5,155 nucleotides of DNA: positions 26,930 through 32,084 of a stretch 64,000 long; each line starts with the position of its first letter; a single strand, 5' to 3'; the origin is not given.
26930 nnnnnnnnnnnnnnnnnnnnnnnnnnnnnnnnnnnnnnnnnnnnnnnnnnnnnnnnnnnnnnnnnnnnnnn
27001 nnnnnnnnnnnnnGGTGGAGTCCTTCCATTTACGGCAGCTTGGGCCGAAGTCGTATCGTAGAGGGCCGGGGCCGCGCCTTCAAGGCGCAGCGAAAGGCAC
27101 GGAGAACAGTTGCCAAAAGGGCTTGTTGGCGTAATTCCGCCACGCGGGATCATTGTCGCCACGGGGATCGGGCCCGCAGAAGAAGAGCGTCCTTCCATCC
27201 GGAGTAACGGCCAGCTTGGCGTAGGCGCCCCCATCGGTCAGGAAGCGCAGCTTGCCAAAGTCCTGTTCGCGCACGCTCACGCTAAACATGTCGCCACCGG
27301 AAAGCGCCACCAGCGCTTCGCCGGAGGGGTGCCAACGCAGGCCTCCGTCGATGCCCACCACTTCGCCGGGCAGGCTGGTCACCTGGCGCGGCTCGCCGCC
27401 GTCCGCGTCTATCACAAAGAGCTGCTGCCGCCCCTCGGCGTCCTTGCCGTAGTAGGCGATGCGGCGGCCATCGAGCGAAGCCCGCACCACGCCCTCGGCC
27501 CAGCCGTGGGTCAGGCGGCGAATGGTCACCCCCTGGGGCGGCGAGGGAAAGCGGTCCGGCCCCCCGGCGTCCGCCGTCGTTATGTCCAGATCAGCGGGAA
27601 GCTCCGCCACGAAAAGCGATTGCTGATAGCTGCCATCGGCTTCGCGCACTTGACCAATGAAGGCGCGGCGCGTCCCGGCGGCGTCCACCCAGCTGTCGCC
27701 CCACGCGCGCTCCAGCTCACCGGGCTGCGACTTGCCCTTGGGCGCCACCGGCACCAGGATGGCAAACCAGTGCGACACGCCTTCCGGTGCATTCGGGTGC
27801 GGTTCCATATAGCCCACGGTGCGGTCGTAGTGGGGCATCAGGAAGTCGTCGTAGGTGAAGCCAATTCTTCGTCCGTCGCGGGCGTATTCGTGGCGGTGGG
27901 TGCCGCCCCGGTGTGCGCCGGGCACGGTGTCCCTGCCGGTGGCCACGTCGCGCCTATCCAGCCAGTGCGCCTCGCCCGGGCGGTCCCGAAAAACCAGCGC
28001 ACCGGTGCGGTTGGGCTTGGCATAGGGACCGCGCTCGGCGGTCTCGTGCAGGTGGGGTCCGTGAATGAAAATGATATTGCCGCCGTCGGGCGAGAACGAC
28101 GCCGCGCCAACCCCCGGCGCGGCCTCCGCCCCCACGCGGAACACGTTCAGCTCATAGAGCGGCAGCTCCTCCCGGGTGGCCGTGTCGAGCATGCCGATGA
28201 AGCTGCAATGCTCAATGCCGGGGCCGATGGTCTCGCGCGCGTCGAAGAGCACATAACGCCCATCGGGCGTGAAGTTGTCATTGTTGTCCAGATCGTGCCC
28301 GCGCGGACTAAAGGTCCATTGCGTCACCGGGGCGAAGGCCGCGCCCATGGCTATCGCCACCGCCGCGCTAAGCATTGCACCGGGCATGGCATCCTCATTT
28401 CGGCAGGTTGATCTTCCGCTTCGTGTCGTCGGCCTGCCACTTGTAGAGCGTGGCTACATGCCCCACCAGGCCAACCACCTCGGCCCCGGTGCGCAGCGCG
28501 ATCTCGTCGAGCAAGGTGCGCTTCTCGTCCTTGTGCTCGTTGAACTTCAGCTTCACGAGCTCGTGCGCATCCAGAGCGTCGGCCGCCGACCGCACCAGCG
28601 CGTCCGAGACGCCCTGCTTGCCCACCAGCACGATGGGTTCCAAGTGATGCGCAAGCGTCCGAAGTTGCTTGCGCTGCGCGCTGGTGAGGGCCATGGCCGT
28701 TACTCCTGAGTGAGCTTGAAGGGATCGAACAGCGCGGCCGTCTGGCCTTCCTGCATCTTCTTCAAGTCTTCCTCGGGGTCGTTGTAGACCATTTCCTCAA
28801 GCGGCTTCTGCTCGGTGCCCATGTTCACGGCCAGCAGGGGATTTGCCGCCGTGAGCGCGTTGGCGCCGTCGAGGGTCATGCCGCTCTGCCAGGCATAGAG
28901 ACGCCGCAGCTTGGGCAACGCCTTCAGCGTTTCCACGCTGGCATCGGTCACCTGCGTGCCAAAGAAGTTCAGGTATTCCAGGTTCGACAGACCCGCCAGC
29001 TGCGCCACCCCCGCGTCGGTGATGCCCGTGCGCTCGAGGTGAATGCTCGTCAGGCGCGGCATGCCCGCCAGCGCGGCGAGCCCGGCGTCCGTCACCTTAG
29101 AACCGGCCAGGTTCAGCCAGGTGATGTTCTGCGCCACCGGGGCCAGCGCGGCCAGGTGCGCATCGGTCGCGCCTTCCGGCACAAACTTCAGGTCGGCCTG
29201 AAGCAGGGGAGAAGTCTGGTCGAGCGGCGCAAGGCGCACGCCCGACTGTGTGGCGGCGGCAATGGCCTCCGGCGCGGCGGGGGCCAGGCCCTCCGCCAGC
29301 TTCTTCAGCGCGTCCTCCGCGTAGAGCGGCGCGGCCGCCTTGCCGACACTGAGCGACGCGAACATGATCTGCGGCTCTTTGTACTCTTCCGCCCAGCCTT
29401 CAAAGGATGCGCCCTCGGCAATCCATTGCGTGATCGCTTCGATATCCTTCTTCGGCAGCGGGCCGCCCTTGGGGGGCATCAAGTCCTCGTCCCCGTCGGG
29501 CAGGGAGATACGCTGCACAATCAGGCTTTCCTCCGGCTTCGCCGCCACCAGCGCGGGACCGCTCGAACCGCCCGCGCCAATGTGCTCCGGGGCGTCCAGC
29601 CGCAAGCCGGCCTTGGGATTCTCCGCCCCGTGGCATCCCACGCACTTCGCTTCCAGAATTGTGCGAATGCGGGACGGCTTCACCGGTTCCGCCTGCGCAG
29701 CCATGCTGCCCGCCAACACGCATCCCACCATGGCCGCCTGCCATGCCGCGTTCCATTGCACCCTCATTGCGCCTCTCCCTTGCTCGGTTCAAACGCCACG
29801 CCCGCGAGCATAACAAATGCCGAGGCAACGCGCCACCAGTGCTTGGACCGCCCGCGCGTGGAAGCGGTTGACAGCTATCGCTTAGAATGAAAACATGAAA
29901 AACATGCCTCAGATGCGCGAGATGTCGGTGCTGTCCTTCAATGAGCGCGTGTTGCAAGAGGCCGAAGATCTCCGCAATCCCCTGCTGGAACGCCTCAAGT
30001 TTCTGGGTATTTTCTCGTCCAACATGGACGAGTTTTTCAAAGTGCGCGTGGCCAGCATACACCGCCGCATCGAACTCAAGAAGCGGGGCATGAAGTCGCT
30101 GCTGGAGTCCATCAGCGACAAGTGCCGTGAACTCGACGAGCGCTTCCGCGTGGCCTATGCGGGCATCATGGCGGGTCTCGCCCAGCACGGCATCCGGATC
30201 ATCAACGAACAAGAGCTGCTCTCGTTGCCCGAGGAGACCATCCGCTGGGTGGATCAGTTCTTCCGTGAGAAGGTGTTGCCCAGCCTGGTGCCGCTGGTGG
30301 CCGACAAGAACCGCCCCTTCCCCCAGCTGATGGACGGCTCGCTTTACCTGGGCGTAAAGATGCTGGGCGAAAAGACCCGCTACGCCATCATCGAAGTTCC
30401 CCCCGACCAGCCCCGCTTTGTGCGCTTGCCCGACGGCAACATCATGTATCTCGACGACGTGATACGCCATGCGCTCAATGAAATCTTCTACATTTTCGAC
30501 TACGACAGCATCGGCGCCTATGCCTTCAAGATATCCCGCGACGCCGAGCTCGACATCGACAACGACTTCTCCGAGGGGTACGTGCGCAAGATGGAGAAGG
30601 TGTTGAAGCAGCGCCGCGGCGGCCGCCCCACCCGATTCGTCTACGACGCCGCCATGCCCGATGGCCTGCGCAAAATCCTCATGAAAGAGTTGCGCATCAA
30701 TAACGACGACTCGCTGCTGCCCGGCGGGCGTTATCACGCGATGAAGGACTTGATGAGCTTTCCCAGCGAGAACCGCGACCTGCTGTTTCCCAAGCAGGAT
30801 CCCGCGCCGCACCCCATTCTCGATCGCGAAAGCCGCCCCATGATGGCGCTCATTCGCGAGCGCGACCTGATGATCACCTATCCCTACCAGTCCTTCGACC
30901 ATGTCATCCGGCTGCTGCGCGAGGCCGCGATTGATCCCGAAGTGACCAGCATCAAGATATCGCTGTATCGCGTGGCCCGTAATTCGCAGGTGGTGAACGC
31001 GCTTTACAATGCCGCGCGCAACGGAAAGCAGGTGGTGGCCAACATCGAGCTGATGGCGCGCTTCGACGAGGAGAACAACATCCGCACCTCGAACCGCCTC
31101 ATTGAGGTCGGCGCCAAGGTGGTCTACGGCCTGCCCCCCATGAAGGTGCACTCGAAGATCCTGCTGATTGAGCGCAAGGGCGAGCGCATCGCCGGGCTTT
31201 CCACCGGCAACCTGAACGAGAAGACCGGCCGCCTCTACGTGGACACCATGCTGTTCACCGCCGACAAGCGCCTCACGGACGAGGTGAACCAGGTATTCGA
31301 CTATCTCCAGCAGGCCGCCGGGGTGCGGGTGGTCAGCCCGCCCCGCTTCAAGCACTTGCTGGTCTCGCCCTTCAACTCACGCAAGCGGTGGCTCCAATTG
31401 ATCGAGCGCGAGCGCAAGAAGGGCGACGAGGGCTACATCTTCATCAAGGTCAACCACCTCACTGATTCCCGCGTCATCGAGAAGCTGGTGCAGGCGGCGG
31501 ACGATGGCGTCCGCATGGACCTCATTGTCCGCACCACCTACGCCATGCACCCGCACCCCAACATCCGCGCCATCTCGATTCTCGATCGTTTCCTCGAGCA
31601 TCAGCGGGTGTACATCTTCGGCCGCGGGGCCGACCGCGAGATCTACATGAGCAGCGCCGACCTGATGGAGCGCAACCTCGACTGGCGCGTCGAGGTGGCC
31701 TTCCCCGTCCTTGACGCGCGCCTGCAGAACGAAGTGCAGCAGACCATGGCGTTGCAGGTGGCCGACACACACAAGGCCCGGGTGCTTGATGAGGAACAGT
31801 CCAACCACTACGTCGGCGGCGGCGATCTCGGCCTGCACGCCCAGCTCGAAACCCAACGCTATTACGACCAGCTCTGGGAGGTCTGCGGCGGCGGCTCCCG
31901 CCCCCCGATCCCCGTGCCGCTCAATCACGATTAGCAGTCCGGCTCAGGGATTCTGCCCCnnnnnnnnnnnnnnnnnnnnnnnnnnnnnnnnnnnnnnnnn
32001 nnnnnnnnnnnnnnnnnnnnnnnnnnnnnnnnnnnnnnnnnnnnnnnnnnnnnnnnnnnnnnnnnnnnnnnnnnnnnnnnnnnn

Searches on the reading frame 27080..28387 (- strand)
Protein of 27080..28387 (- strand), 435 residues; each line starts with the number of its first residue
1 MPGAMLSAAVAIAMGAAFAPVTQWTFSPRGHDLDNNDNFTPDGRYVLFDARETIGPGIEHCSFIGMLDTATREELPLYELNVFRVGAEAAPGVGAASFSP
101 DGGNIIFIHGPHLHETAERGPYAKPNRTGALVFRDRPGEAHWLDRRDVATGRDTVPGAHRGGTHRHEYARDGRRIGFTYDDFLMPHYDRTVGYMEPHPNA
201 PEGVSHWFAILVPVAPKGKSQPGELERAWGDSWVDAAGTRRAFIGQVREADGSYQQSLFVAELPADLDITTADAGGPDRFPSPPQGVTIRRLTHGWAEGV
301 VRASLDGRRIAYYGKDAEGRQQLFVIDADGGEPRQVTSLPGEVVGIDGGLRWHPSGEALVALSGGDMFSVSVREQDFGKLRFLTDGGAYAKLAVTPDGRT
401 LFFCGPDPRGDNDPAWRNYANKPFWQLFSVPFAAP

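Call 16: search_protein_families(library=pfam, proteins=[window:27080-28387:-])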
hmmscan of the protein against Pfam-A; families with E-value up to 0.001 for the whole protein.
window:27080-28387:- (435 aa): 2 families
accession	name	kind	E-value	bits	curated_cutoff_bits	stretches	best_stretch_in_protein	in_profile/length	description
PF12566.14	DUF3748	-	2.2e-16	60.4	27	1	93-188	2-94/123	Protein of unknown function (DUF3748)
PF07676.18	PD40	-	0.00031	21.1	20.9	0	394-404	16-26/38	WD40-like Beta Propeller Repeat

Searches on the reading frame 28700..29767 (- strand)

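Call 16: search_protein_families(library=pfam, proteins=[window:28700-29767:-])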
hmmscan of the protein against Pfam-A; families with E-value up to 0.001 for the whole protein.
window:28700-29767:- (355 aa): 5 families
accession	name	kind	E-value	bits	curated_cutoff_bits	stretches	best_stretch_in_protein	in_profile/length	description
PF07635.16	PSCyt1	-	6.4e-14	52.7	22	1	42-101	1-59/59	Planctomycete cytochrome C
PF12799.13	LRR_4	-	8.9e-08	32.6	27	0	262-291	2-29/44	Leucine Rich repeats (2 copies)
PF13516.12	LRR_6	-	7.9e-07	29.1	23.4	0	213-234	3-24/24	Leucine Rich repeat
PF13855.12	LRR_8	-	8.6e-07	29.1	27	1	237-291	1-55/61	Leucine rich repeat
PF13442.11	Cytochrome_CBB3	-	1.2e-05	26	27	1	33-116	5-68/68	Cytochrome C oxidase, cbb3-type, subunit III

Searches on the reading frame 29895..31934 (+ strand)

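Call 16: search_protein_families(library=pfam, proteins=[window:29895-31934:+])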
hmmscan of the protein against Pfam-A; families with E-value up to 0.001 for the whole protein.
window:29895-31934:+ (679 aa): 5 families
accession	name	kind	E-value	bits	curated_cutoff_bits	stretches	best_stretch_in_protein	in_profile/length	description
PF17941.7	PP_kinase_C_1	-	3.6e-63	212.5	25.7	1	316-474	2-164/167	Polyphosphate kinase C-terminal domain 1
PF02503.22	PP_kinase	-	5.2e-51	173.4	31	1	117-289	4-183/183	Polyphosphate kinase middle domain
PF13090.12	PP_kinase_C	-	2.6e-50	170.7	25.8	1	488-641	1-162/172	Polyphosphate kinase C-terminal domain 2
PF13089.11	PP_kinase_N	-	7.4e-29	100.6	23.8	1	8-103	4-107/107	Polyphosphate kinase N-terminal domain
PF13091.12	PLDc_2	-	1.8e-11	44.5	27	1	351-470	10-130/132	PLD-like domain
